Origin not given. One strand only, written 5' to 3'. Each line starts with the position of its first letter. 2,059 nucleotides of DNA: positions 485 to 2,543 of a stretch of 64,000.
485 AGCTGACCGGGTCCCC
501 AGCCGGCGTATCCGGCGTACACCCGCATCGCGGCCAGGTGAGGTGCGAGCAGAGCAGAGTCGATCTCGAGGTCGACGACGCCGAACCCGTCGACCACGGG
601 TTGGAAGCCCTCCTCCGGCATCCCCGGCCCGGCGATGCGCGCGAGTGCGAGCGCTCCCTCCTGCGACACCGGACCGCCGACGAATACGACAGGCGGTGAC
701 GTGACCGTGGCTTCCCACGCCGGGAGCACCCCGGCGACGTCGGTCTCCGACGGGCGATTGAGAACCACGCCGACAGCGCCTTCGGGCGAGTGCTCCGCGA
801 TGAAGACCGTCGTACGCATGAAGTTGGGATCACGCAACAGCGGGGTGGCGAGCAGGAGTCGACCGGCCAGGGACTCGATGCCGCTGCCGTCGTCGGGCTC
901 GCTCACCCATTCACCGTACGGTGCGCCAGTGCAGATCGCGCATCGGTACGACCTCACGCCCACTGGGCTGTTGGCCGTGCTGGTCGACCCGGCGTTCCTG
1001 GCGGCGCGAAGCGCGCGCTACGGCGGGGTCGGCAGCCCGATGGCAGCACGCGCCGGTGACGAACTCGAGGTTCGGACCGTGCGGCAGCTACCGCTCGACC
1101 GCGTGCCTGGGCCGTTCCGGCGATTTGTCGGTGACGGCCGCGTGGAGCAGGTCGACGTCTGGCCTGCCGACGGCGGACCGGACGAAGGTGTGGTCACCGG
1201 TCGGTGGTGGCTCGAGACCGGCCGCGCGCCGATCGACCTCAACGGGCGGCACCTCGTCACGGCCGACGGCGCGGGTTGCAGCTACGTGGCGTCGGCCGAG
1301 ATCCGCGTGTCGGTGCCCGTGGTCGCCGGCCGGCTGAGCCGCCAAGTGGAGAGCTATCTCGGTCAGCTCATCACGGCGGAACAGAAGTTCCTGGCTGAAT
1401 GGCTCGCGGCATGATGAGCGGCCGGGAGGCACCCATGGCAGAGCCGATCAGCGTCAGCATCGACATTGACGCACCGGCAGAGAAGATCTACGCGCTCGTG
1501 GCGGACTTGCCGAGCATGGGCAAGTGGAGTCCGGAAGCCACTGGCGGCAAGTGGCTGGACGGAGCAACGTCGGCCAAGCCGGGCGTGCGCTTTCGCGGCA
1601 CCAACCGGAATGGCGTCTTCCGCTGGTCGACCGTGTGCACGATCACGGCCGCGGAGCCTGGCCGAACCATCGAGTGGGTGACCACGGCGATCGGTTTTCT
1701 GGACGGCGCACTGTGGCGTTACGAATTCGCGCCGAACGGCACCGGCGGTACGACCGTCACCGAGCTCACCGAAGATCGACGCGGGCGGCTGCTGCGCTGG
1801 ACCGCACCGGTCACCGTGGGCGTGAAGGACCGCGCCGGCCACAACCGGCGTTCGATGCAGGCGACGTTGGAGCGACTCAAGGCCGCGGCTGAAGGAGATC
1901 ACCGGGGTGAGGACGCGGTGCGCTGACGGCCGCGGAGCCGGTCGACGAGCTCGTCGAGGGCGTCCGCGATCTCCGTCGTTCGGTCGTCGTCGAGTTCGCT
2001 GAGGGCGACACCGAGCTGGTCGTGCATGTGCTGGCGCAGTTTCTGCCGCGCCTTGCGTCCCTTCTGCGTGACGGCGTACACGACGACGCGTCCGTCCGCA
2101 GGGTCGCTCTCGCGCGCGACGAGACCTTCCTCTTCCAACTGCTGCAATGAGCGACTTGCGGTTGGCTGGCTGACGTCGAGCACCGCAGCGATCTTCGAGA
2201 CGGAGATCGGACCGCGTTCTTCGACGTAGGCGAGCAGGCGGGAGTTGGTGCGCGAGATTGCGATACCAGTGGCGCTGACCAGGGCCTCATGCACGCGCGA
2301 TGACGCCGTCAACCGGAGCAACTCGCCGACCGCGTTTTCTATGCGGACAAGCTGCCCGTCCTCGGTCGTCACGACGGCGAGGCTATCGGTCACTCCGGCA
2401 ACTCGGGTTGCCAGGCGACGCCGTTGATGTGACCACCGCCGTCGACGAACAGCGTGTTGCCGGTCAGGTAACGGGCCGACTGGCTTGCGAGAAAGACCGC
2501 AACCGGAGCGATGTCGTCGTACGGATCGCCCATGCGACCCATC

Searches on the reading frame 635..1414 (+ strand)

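Call 8: search_protein_families(library=pfam, proteins=[window:635-1414:+])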
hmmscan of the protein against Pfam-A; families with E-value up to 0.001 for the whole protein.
window:635-1414:+ (259 aa): 1 family
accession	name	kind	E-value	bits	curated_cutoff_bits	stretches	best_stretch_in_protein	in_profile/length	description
PF10698.15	DUF2505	-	8.1e-26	91.5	26.9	1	102-257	3-158/158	Protein of unknown function (DUF2505)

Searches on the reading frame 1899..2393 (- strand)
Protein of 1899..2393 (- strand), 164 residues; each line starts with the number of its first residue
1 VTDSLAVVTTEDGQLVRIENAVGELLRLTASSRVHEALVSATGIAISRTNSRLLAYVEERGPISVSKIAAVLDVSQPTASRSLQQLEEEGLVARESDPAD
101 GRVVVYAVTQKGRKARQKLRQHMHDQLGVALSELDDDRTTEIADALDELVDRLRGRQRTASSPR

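Call 7: search_protein_families(library=pfam, proteins=[window:1899-2393:-])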
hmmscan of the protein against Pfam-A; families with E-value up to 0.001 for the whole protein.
window:1899-2393:- (164 aa): 25 families
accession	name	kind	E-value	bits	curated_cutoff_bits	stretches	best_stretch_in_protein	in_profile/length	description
PF12802.13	MarR_2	-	4.4e-15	56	27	1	46-102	3-60/61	MarR family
PF01047.28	MarR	-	2.7e-14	53.2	24.6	1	46-104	1-59/59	MarR family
PF01022.26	HTH_5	-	4.6e-09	36.5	22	1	51-92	5-45/47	Bacterial regulatory protein, arsR family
PF12840.13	HTH_20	-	4.8e-09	36.5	27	1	47-94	3-50/51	Helix-turn-helix domain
PF13463.12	HTH_27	-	4.9e-09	36.8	22.2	1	54-112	9-68/68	Winged helix DNA-binding domain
PF01325.25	Fe_dep_repress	-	3.2e-08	34.1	26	1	58-95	18-55/60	Iron dependent repressor, N-terminal DNA binding domain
PF25213.1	HVO_A0261_N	-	1.4e-07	31.7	35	1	51-118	14-73/86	HVO_A0261 N-terminal domain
PF09339.16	HTH_IclR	-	1.7e-07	31.3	22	1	53-95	8-51/52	IclR helix-turn-helix domain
PF13412.12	HTH_24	-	2.7e-07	30.5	21.9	1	48-92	3-47/48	Winged helix-turn-helix DNA-binding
PF04079.22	SMC_ScpB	-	6.1e-07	29.6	27.4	1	29-111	64-144/160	Segregation and condensation complex subunit ScpB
PF08220.18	HTH_DeoR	-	7.1e-07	29.3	21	1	52-94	4-46/57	DeoR-like helix-turn-helix domain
PF01638.23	HxlR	-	8.4e-07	29.2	20.8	1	61-121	17-78/91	HxlR-like helix-turn-helix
PF22381.2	Staph_reg_Sar_Rot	-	8.8e-07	29.4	27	1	47-118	13-84/85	Transcriptional regulator SarA/Rot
PF01978.25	TrmB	-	3.6e-06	27.2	25.6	1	54-98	14-58/68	Sugar-specific transcriptional regulator TrmB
PF25212.1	HVO_A0114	-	7e-06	26.2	27.6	1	45-105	19-79/84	HVO_A0114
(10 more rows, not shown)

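Call 28: find_homologous_proteins(query=window:1899-2393:-)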
Query window:1899-2393:- (164 aa): 65 proteins with E <= 0.001 among 490 candidates.
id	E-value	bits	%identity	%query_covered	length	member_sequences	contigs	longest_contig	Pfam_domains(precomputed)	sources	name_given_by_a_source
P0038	1.7e-88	312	99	96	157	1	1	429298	PF01638.24,PF25212.3,PF01978.26,PF01022.27,PF09339.17,PF12802.14,PF04079.23,PF01325.26,PF25213.2,PF01047.29,PF12840.14,PF13412.13,PF13463.13,PF08220.19,PF13545.13,PF22381.3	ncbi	ncbi:MAG: MarR family winged helix-turn-helix transcriptional regulator [Actinomycetes bacterium]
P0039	5.4e-78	278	90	95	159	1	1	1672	PF01638.24,PF25212.3,PF01978.26,PF01022.27,PF24033.2,PF09339.17,PF12802.14,PF04079.23,PF01325.26,PF25213.2,PF01047.29,PF12840.14,PF13412.13,PF13463.13,PF08220.19,PF13545.13,PF22381.3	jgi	jgi:DNA-binding MarR family transcriptional regulator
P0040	1.8e-75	270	87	97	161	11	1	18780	PF00126.34,PF01638.24,PF25212.3,PF01978.26,PF01022.27,PF24033.2,PF09339.17,PF12802.14,PF04079.23,PF01325.26,PF25213.2,PF01047.29,PF12840.14,PF13412.13,PF13463.13,PF00392.28,PF08220.19,PF13545.13,PF22381.3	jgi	jgi:DNA-binding MarR family transcriptional regulator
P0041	9.2e-75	268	88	93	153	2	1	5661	PF01638.24,PF08279.19,PF25212.3,PF01978.26,PF01022.27,PF24033.2,PF09339.17,PF12802.14,PF04079.23,PF01325.26,PF25213.2,PF01047.29,PF12840.14,PF13412.13,PF13463.13,PF08220.19,PF13545.13,PF22381.3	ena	-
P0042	4.6e-74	265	89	91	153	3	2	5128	PF01638.24,PF08279.19,PF25212.3,PF01978.26,PF01022.27,PF24033.2,PF09339.17,PF12802.14,PF04079.23,PF01325.26,PF25213.2,PF01047.29,PF12840.14,PF13412.13,PF13463.13,PF08220.19,PF13545.13,PF22381.3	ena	-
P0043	1.7e-73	263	84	98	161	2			PF25212.3,PF01978.26,PF01022.27,PF09339.17,PF12802.14,PF04079.23,PF01325.26,PF25213.2,PF01047.29,PF12840.14,PF13463.13,PF08220.19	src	-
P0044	4.0e-73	262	86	92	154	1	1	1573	PF01638.24,PF25212.3,PF01978.26,PF01022.27,PF24033.2,PF09339.17,PF12802.14,PF04079.23,PF01325.26,PF25213.2,PF01047.29,PF12840.14,PF13412.13,PF13463.13,PF00392.28,PF08220.19,PF13545.13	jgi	jgi:DNA-binding MarR family transcriptional regulator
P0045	6.5e-73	262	86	93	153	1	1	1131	PF01638.24,PF25212.3,PF01978.26,PF01022.27,PF24033.2,PF09339.17,PF12802.14,PF04079.23,PF01325.26,PF25213.2,PF01047.29,PF12840.14,PF13412.13,PF13463.13,PF03551.21,PF00392.28,PF08220.19,PF13545.13,PF22381.3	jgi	jgi:DNA-binding MarR family transcriptional regulator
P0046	6.6e-73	262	86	93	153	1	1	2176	PF01638.24,PF25212.3,PF01978.26,PF01022.27,PF24033.2,PF09339.17,PF12802.14,PF04079.23,PF01325.26,PF25213.2,PF01047.29,PF12840.14,PF13412.13,PF13463.13,PF00392.28,PF08220.19,PF13545.13,PF22381.3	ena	-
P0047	7.0e-73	261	88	93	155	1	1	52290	PF01638.24,PF25212.3,PF01978.26,PF01022.27,PF24033.2,PF09339.17,PF12802.14,PF04079.23,PF01325.26,PF21863.3,PF25213.2,PF01047.29,PF12840.14,PF13412.13,PF13463.13,PF08220.19,PF13545.13,PF22381.3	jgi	jgi:DNA-binding MarR family transcriptional regulator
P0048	9.0e-73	261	86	93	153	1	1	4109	PF01638.24,PF25212.3,PF01022.27,PF09339.17,PF12802.14,PF04079.23,PF01325.26,PF25213.2,PF01047.29,PF12840.14,PF13412.13,PF13463.13,PF08220.19,PF13545.13,PF22381.3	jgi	jgi:DNA-binding MarR family transcriptional regulator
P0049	1.5e-72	260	85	93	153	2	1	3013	PF01638.24,PF25212.3,PF13384.13,PF01978.26,PF01022.27,PF09339.17,PF12802.14,PF04079.23,PF01325.26,PF25213.2,PF01047.29,PF12840.14,PF13412.13,PF13463.13,PF08220.19,PF13545.13,PF22381.3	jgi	jgi:DNA-binding MarR family transcriptional regulator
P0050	3.4e-72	259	83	98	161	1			PF25212.3,PF01978.26,PF01022.27,PF09339.17,PF12802.14,PF04079.23,PF01325.26,PF25213.2,PF01047.29,PF12840.14,PF13463.13,PF08220.19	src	-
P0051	1.4e-71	257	84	86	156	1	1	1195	PF01638.24,PF08279.19,PF25212.3,PF01978.26,PF01022.27,PF24033.2,PF09339.17,PF12802.14,PF04079.23,PF01325.26,PF21863.3,PF25213.2,PF01047.29,PF12840.14,PF13412.13,PF13463.13,PF00392.28,PF08220.19,PF13545.13,PF22381.3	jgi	jgi:DNA-binding MarR family transcriptional regulator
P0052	1.8e-71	257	84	93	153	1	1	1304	PF00126.34,PF01638.24,PF25212.3,PF01978.26,PF01022.27,PF24033.2,PF09339.17,PF12802.14,PF04079.23,PF01325.26,PF25213.2,PF01047.29,PF12840.14,PF13412.13,PF13463.13,PF08220.19,PF22381.3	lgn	-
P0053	5.0e-71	255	86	93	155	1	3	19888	PF01638.24,PF25212.3,PF01978.26,PF01022.27,PF24033.2,PF09339.17,PF12802.14,PF04079.23,PF01325.26,PF21863.3,PF25213.2,PF01047.29,PF12840.14,PF13412.13,PF13463.13,PF08220.19,PF13545.13,PF22381.3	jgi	jgi:DNA-binding MarR family transcriptional regulator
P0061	1.1e-40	157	58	87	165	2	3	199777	PF01047.29,PF25212.3,PF13463.13,PF01022.27,PF09339.17,PF12802.14,PF08220.19,PF01325.26,PF25213.2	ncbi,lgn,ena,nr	ncbi:MAG TPA: MarR family transcriptional regulator [Mycobacteriales bacterium]|nr:MarR family trans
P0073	7.0e-35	138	51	90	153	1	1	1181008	PF01638.24,PF25212.3,PF01978.26,PF01022.27,PF12802.14,PF01325.26,PF25213.2,PF01047.29,PF12840.14,PF13412.13,PF13463.13,PF13545.13,PF22381.3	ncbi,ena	-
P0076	1.4e-32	131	50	93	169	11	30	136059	PF01978.26,PF01022.27,PF09339.17,PF12802.14,PF01325.26,PF25213.2,PF01047.29,PF12840.14,PF13463.13,PF03551.21,PF00392.28,PF13545.13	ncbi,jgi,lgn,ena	jgi:DNA-binding MarR family transcriptional regulator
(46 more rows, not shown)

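Call 29: find_encoding_contigs(protein=P0061, flank=8000, max_places=2)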
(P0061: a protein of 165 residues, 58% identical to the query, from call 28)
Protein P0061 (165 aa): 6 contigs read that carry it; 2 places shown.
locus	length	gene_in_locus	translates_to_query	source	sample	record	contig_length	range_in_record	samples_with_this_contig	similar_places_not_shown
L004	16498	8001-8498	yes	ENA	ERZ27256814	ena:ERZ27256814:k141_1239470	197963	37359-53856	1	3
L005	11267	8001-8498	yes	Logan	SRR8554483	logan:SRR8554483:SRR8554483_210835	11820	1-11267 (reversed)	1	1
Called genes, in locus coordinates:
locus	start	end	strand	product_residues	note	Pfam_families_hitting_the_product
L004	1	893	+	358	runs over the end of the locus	PF02771:Acyl-CoA_dh_N, PF00441:Acyl-CoA_dh_1, PF08028:Acyl-CoA_dh_2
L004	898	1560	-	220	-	PF19352:TetR_C_38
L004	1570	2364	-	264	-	PF23441:SDR, PF00106:adh_short, PF08659:KR (weak), PF13561:adh_short_C2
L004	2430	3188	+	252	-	PF00378:ECH_1, PF16113:ECH_2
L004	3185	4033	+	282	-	PF01144:CoA_trans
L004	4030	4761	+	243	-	-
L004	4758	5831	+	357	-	PF00478:IMPDH (faint), PF03060:NMO, PF01070:FMN_dh (weak)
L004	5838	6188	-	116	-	-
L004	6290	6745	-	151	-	PF01370:Epimerase (weak)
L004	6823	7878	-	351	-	-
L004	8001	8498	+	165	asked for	PF25213:HVO_A0261_N (weak), PF09339:HTH_IclR (weak), PF12802:MarR_2, PF25212:HVO_A0114 (weak), PF01047:MarR, PF13463:HTH_27, PF01022:HTH_5 (weak), PF08220:HTH_DeoR (weak), +1 more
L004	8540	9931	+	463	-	-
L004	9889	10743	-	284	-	PF09339:HTH_IclR, PF25213:HVO_A0261_N (weak), PF01614:IclR_C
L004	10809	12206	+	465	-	PF00330:Aconitase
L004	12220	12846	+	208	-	PF00694:Aconitase_C, PF27512:LeuD, PF27434:LeuD_C (weak)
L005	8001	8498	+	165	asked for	PF25213:HVO_A0261_N (weak), PF09339:HTH_IclR (weak), PF12802:MarR_2, PF25212:HVO_A0114 (weak), PF01047:MarR, PF13463:HTH_27, PF01022:HTH_5 (weak), PF08220:HTH_DeoR (weak), +1 more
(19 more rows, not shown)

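Call 30: find_encoding_contigs(protein=P0073, flank=8000, max_places=2)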
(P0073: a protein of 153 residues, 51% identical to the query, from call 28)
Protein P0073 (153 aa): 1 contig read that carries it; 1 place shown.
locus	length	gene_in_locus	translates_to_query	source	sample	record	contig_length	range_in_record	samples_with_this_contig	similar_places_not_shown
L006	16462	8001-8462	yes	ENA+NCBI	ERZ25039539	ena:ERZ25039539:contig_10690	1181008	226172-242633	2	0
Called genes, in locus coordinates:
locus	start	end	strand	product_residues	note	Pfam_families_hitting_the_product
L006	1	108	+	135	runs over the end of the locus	-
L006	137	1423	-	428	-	PF22754:bHLH-TF_ACT-like_plant (faint), PF01842:ACT (weak), PF13291:ACT_4 (faint), PF13740:ACT_6 (faint), PF01842:ACT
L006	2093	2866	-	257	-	PF00999:Na_H_Exchanger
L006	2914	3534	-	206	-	PF00486:Trans_reg_C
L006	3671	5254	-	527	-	PF00909:Ammonium_transp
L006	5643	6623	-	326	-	PF00248:Aldo_ket_red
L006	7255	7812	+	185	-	PF04909:Amidohydro_2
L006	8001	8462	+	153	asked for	PF13545:HTH_Crp_2 (weak), PF01978:TrmB, PF22381:Staph_reg_Sar_Rot (weak), PF01047:MarR, PF12802:MarR_2, PF12840:HTH_20, PF13412:HTH_24 (weak), PF25213:HVO_A0261_N, +5 more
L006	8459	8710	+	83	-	PF13452:FAS1_DH_region (weak)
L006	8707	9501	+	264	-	-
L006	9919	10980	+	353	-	-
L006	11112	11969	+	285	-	PF00106:adh_short, PF08659:KR (weak), PF13561:adh_short_C2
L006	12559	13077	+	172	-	PF13581:HATPase_c_2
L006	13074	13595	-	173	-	-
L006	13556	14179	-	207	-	-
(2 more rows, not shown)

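Call 31: find_encoding_contigs(protein=P0076, flank=8000, max_places=3)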
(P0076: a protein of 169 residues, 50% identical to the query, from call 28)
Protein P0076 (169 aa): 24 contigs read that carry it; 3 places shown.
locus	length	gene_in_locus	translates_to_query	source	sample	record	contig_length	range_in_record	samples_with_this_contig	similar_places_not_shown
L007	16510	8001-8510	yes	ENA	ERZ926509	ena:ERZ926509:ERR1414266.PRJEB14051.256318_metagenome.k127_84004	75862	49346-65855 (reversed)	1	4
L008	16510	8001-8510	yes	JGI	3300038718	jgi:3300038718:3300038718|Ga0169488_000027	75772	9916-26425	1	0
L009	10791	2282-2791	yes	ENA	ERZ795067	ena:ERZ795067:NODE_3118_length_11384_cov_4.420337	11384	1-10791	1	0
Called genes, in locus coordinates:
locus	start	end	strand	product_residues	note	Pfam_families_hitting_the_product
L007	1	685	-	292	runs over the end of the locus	-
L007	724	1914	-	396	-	-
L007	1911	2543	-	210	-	PF20587:DUF6789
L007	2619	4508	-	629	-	PF00753:Lactamase_B, PF12706:Lactamase_B_2 (faint), PF14863:Alkyl_sulf_dimr, PF14864:Alkyl_sulf_C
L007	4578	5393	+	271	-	-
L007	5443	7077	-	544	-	PF00916:Sulfate_transp, PF01740:STAS (weak)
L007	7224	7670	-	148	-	-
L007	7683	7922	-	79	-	-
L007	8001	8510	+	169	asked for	PF25213:HVO_A0261_N, PF01978:TrmB (weak), PF12802:MarR_2, PF01022:HTH_5 (weak), PF01047:MarR, PF12840:HTH_20 (weak), PF13463:HTH_27, PF00392:GntR (weak), +4 more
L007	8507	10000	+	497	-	PF01575:MaoC_dehydratas (faint), PF13452:FAS1_DH_region, PF12172:zf-ChsH2, PF01796:OB_ChsH2_C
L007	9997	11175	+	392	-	PF22691:Thiolase_C_1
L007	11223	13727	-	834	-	PF10070:DabA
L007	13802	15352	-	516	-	PF00662:Proton_antipo_N (weak), PF00361:Proton_antipo_M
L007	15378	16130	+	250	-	PF20376:DUF6671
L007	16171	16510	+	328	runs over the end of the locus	PF04087:DUF389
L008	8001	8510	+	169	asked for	PF25213:HVO_A0261_N, PF01978:TrmB (weak), PF12802:MarR_2, PF01022:HTH_5 (weak), PF01047:MarR, PF12840:HTH_20 (weak), PF13463:HTH_27, PF00392:GntR (weak), +4 more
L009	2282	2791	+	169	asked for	PF25213:HVO_A0261_N, PF01978:TrmB (weak), PF12802:MarR_2, PF01022:HTH_5 (weak), PF01047:MarR, PF12840:HTH_20 (weak), PF13463:HTH_27, PF00392:GntR (weak), +4 more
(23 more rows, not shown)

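Call 48: search_solved_structures(query=window:1899-2393:-, max_evalue=0.001)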
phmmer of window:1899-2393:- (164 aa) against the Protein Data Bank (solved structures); distinct sequences matched with E-value up to 0.001: 45.
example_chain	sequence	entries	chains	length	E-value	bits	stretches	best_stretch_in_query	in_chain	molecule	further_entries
3e6m_A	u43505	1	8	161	3.6e-08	37.2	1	31-150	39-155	MarR family Transcriptional regulator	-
7kki_A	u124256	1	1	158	6.9e-08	36.3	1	31-151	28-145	Transcriptional regulator, MarR family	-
7kfo_A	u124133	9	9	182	9.7e-08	35.8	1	31-151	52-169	Transcriptional regulator, MarR family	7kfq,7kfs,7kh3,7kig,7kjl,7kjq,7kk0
2a61_A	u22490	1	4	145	1.1e-07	35.6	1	53-150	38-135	transcriptional regulator Tm0710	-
1lj9_A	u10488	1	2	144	1.2e-07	35.4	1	45-147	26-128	transcriptional regulator SlyA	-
9u7b_A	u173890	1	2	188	1.6e-07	35.1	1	51-149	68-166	Possible transcriptional regulatory protein (Probably MarR-family)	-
3tgn_A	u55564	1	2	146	3.9e-07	33.8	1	28-126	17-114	Adc operon repressor AdcR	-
7krh_A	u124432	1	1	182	5.6e-07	33.3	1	34-151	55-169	Transcriptional regulator, MarR family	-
2eth_A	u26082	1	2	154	7.4e-07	32.9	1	51-154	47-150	transcriptional regulator, putative, Mar family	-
4b8x_A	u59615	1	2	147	2e-06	31.6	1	36-120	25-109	POSSIBLE MARR-TRANSCRIPTIONAL REGULATOR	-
5cyv_A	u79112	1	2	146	3.4e-06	30.8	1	33-147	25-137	Transcriptional regulator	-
3fm5_A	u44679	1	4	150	3.6e-06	30.7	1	33-147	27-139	Transcriptional regulator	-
3s2w_A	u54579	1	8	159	8.7e-06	29.5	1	62-149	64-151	Transcriptional regulator, MarR family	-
3cjn_A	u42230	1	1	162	1.9e-05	28.4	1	41-125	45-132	Transcriptional regulator, MarR family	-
2nnn_A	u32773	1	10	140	2.7e-05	27.9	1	17-115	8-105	Probable transcriptional regulator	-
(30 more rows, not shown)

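Call 63: find_encoding_contigs(protein=P0040, flank=10000, max_places=2)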
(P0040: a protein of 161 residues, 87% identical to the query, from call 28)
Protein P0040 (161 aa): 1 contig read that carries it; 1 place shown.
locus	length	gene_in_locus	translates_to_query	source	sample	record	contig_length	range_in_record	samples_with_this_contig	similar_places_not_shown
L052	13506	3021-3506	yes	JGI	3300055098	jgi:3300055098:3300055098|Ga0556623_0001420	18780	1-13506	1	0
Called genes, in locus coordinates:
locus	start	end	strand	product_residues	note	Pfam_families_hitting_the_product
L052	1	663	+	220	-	?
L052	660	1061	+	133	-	PF01575:MaoC_dehydratas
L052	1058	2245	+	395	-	PF00108:Thiolase_N, PF22691:Thiolase_C_1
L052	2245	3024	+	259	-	PF00106:adh_short, PF08659:KR, PF13561:adh_short_C2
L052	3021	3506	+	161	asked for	PF04079:SMC_ScpB (weak), PF01047:MarR, PF12802:MarR_2, PF12840:HTH_20, PF25213:HVO_A0261_N, PF01022:HTH_5, PF13463:HTH_27, PF01325:Fe_dep_repress, +11 more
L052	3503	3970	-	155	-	PF10604:Polyketide_cyc2, PF03364:Polyketide_cyc (weak)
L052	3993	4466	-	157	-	PF10698:DUF2505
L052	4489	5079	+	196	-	PF02622:DUF179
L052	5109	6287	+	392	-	PF17964:Big_10, PF03734:YkuD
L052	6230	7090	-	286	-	PF14378:PAP2_3, PF01569:PAP2 (weak)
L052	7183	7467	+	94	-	PF11238:DUF3039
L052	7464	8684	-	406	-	PF09298:FAA_hydrolase_N, PF01557:FAA_hydrolase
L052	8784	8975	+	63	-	-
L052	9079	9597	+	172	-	-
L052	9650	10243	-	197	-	PF13473:Cupredoxin_1 (weak), PF00127:Copper-bind (weak)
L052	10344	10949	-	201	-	PF13473:Cupredoxin_1, PF00127:Copper-bind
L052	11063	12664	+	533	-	PF00501:AMP-binding, PF13193:AMP-binding_C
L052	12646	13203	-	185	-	PF00857:Isochorismatase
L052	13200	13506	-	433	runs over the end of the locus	PF17767:NAPRTase_N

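Call 64: find_encoding_contigs(protein=P0053, flank=10000, max_places=3)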
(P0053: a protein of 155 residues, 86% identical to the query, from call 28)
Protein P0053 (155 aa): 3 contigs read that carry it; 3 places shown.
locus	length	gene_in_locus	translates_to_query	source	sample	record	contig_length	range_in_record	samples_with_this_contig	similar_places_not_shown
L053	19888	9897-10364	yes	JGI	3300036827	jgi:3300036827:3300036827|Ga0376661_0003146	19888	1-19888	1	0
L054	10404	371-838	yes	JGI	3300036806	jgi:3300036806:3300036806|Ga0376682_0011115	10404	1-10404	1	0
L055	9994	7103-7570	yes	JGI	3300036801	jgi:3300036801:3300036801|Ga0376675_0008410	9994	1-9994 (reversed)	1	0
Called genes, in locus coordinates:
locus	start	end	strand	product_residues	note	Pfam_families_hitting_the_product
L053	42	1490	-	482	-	PF00171:Aldedh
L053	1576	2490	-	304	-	PF09339:HTH_IclR, PF12802:MarR_2 (weak), PF01614:IclR_C (faint)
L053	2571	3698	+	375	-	PF00296:Bac_luciferase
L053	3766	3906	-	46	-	-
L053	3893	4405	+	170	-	-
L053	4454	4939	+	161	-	PF01047:MarR, PF12802:MarR_2, PF13412:HTH_24 (weak)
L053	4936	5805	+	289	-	PF04909:Amidohydro_2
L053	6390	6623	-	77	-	-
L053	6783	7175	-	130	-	PF00903:Glyoxalase (weak), PF18029:Glyoxalase_6 (weak)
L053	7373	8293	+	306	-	PF13452:FAS1_DH_region, PF12172:zf-ChsH2, PF01796:OB_ChsH2_C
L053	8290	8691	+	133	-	PF01575:MaoC_dehydratas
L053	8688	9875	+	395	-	PF00108:Thiolase_N, PF22691:Thiolase_C_1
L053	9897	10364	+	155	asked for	PF04079:SMC_ScpB (weak), PF21863:HTH_67 (weak), PF01047:MarR, PF12802:MarR_2, PF12840:HTH_20, PF01022:HTH_5, PF13463:HTH_27, PF01325:Fe_dep_repress, +10 more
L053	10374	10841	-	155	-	PF10604:Polyketide_cyc2, PF03364:Polyketide_cyc (weak)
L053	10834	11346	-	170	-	PF10698:DUF2505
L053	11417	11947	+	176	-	PF02622:DUF179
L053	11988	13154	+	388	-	PF17964:Big_10, PF03734:YkuD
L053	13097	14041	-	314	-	PF14378:PAP2_3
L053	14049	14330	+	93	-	PF11238:DUF3039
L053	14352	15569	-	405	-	PF09298:FAA_hydrolase_N, PF01557:FAA_hydrolase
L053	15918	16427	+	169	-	-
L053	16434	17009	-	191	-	PF13473:Cupredoxin_1, PF00127:Copper-bind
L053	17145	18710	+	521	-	PF00501:AMP-binding, PF13193:AMP-binding_C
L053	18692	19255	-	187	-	PF00857:Isochorismatase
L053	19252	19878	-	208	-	-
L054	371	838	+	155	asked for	PF04079:SMC_ScpB (weak), PF21863:HTH_67 (weak), PF01047:MarR, PF12802:MarR_2, PF12840:HTH_20, PF01022:HTH_5, PF13463:HTH_27, PF01325:Fe_dep_repress, +10 more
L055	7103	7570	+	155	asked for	PF04079:SMC_ScpB (weak), PF21863:HTH_67 (weak), PF01047:MarR, PF12802:MarR_2, PF12840:HTH_20, PF01022:HTH_5, PF13463:HTH_27, PF01325:Fe_dep_repress, +10 more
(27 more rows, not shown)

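Call 70: search_protein_families(library=ncbifam, proteins=[window:1899-2393:-], max_evalue=0.00001)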
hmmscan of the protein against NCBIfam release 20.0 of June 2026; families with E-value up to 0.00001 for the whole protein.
window:1899-2393:- (164 aa): 15 families
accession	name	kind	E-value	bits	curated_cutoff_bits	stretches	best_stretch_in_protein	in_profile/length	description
NF045593.1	bilirub_TF_BilQ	equivalog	1.2e-11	44.5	125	1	54-151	36-133/135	bilirubin utilization transcriptional regulator BilQ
NF052438.1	TransRegRv0880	equivalog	1.3e-10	41.3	220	1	45-147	31-133/143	Rv0880 family HTH-type transcriptional regulator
NF033788.1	HTH_metalloreg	subfamily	4.3e-10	39.3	55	1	52-111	15-71/77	metalloregulator ArsR/SmtB family transcription factor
TIGR01884.1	cas_HTH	subfamily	8.1e-10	38.4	60.2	1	40-96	134-190/202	CRISPR-associated CARF protein Csa3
NF038251.1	AdcR_fam_Zn_TF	equivalog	1.9e-09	37.9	175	1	18-130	6-117/143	zinc-dependent MarR family transcriptional regulator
TIGR02337.1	HpaR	equivalog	2e-09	37.4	121.2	1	51-149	31-129/130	homoprotocatechuate degradation operon regulator HpaR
NF050133.1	TransRegFabT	equivalog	3.4e-08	33.9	200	1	62-151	43-132/138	fatty acid biosynthesis transcriptional regulator FabT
NF053606.1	Sta1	subfamily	3.8e-07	30.1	80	1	46-123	18-97/100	Sta1 family transcriptional regulator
NF041230.1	BagL_FevM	exception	5.2e-07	29.8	230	1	53-146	45-138/145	MarR family transcriptional regulator BagL/FevM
NF007339.0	PRK09834.1-1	equivalog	1.6e-06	27.6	299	1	46-108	22-84/271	DNA-binding transcriptional regulator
NF041397.1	TranRegGlpR_Halo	equivalog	2e-06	27.7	300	1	52-97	9-54/253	HTH-type transcriptional regulator GlpR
NF040939.2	trans_reg_lrs14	equivalog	2.5e-06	27.4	90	1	45-102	18-78/103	Lrs14 family HTH-type transcriptional regulator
NF041395.1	TranRegLrpA1_Halo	equivalog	6.8e-06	26.1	250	0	47-98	4-55/142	HTH-type transcriptional regulator LrpA1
TIGR02702.1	SufR_cyano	equivalog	6.9e-06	25.9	178.8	1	49-132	2-88/208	iron-sulfur cluster biosynthesis transcriptional regulator SufR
NF053755.1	MsvR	equivalog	7.2e-06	25.9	220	1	48-125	13-92/236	transcriptional factor MsvR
